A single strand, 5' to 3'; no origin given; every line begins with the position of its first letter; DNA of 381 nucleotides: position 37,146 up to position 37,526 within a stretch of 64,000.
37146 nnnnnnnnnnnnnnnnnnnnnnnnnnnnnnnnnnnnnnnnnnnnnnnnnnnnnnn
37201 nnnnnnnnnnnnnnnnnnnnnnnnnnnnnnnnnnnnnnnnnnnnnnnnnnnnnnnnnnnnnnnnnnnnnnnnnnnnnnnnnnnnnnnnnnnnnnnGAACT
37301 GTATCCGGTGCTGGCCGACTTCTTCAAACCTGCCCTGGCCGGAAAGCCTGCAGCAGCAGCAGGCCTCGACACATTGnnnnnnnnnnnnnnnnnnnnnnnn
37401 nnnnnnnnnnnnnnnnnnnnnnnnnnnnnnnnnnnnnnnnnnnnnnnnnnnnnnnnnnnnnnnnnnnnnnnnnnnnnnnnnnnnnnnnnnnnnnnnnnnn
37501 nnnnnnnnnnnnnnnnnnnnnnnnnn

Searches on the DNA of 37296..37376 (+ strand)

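Call 14: search_dna_similar(query=window:37296-37376:+, collection=ecoli_genomes, mode=near, max_rows=60)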
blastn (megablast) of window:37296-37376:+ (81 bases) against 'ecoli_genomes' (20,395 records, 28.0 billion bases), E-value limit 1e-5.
Records with a match: 1630; places in all: 1907; records where one place covers at least 80% of the query: 17.
Genomes with a match: 1630 of 5426; with a place that covers at least 80% of the query: 17. Places per genome that has any: lowest 1, median 1, highest 2. On chromosomes: 1905 places; on plasmids: 2.
Best place of each record, by identity: >=99% 1627; 95-99% 2; 90-95% 1.
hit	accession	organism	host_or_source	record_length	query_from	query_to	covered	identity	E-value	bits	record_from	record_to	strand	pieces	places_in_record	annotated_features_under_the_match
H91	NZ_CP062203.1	Escherichia coli strain K_EC180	swine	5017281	1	81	100%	100.0%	6e-34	150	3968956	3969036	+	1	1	tssH: type VI secretion system ATPase TssH | VasL domain-containing protein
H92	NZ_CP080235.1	Escherichia coli O139:H1 strain W13-16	Sus scrofa scrofa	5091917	1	81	100%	100.0%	6e-34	150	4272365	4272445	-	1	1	tssH: type VI secretion system ATPase TssH | VasL domain-containing protein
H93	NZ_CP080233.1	Escherichia coli O139:H1 strain P15-25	Sus scrofa domesticus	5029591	1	81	100%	100.0%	6e-34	150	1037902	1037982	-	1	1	tssH: type VI secretion system ATPase TssH | VasL domain-containing protein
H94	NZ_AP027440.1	Escherichia coli strain EC556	Sus scrofa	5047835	1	81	100%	100.0%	6e-34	150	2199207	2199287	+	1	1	tssH: type VI secretion system ATPase TssH | VasL domain-containing protein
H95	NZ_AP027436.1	Escherichia coli strain EC571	Sus scrofa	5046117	1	81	100%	100.0%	6e-34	150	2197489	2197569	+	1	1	tssH: type VI secretion system ATPase TssH | VasL domain-containing protein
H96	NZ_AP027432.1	Escherichia coli strain EC581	Sus scrofa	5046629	1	81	100%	100.0%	6e-34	150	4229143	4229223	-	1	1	tssH: type VI secretion system ATPase TssH | VasL domain-containing protein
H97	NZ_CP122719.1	Escherichia coli strain ETEC1748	Sus scrofa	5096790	1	81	100%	100.0%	6e-34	150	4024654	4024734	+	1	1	tssH: type VI secretion system ATPase TssH | VasL domain-containing protein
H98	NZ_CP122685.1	Escherichia coli strain ETEC4067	Sus scrofa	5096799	1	81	100%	100.0%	6e-34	150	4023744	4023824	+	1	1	tssH: type VI secretion system ATPase TssH | VasL domain-containing protein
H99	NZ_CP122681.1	Escherichia coli strain ETEC4068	Sus scrofa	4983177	1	81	100%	100.0%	6e-34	150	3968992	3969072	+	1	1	tssH: type VI secretion system ATPase TssH | VasL domain-containing protein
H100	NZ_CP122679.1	Escherichia coli strain ETEC4069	Sus scrofa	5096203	1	81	100%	100.0%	6e-34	150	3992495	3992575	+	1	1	tssH: type VI secretion system ATPase TssH | VasL domain-containing protein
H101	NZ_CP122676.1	Escherichia coli strain ETEC4070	Sus scrofa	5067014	1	81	100%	100.0%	6e-34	150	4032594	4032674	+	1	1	tssH: type VI secretion system ATPase TssH | VasL domain-containing protein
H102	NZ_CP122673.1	Escherichia coli strain ETEC4071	Sus scrofa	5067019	1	81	100%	100.0%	6e-34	150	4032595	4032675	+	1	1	tssH: type VI secretion system ATPase TssH | VasL domain-containing protein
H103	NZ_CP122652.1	Escherichia coli strain ETEC4075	Sus scrofa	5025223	1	81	100%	100.0%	6e-34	150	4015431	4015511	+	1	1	tssH: type VI secretion system ATPase TssH | VasL domain-containing protein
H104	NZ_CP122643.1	Escherichia coli strain ETEC4079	Sus scrofa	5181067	1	81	100%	100.0%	6e-34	150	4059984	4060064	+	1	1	tssH: type VI secretion system ATPase TssH | VasL domain-containing protein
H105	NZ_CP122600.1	Escherichia coli strain ETEC6333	Sus scrofa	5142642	1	81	100%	100.0%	6e-34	150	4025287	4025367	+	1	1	tssH: type VI secretion system ATPase TssH | VasL domain-containing protein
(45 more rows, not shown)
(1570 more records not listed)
